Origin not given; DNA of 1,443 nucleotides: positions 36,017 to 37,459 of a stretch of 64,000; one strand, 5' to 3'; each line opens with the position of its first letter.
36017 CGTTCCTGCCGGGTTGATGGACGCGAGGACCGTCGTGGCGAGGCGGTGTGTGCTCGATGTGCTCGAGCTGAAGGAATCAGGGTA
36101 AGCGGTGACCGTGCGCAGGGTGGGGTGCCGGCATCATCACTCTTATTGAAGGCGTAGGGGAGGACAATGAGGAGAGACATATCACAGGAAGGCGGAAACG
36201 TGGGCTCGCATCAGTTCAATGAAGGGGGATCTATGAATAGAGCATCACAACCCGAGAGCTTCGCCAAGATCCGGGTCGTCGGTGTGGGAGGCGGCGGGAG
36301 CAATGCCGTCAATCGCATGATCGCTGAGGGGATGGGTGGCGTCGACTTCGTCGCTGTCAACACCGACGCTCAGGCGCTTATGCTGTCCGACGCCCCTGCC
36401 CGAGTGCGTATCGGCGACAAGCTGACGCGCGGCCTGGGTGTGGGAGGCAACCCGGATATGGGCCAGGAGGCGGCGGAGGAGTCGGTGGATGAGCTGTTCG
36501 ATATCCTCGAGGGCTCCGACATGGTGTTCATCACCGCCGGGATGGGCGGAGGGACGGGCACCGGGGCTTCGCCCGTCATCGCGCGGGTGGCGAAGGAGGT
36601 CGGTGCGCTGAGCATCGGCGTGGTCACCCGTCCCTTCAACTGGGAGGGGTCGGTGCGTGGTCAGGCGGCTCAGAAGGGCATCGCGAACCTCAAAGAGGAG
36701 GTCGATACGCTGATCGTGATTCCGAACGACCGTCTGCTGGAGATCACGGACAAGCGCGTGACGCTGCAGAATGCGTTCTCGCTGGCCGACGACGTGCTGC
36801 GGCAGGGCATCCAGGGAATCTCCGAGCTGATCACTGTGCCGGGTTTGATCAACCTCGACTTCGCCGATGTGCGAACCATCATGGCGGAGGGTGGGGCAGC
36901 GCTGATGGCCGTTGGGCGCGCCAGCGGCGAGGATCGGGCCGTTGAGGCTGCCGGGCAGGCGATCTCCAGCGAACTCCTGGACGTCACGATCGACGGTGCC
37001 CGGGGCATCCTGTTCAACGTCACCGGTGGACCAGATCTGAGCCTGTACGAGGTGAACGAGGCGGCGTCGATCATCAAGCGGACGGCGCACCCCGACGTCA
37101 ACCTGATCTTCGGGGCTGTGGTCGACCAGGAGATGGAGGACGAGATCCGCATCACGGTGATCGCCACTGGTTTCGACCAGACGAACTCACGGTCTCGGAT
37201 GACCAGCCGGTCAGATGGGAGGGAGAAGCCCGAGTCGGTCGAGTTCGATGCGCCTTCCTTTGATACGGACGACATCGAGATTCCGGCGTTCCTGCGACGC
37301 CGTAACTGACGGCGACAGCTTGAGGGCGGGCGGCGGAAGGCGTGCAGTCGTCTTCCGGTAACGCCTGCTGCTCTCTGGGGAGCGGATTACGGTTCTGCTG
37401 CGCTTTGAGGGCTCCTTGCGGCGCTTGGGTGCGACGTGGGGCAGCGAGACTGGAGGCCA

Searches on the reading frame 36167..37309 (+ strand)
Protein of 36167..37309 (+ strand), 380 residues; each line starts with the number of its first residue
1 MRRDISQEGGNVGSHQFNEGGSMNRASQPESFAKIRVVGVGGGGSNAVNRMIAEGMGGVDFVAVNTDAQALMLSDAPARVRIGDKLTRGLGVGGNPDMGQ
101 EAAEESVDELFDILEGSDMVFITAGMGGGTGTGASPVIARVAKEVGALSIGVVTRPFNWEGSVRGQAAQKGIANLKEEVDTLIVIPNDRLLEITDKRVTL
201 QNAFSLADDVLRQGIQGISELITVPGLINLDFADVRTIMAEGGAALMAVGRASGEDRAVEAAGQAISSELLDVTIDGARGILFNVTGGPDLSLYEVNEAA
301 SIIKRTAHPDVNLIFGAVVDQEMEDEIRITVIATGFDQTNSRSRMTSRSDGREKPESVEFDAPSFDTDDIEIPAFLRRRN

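Call 77: search_protein_families(library=pfam, proteins=[window:36167-37309:+], max_evalue=0.00001)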
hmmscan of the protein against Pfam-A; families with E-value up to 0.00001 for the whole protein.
window:36167-37309:+ (380 aa): 2 families
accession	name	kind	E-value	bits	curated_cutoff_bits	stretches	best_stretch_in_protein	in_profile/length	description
PF00091.31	Tubulin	-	1.2e-47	163.1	33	1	34-194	1-189/190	Tubulin/FtsZ family, GTPase domain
PF12327.13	FtsZ_C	-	2e-34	118.2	27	1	243-337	1-95/95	FtsZ family, C-terminal domain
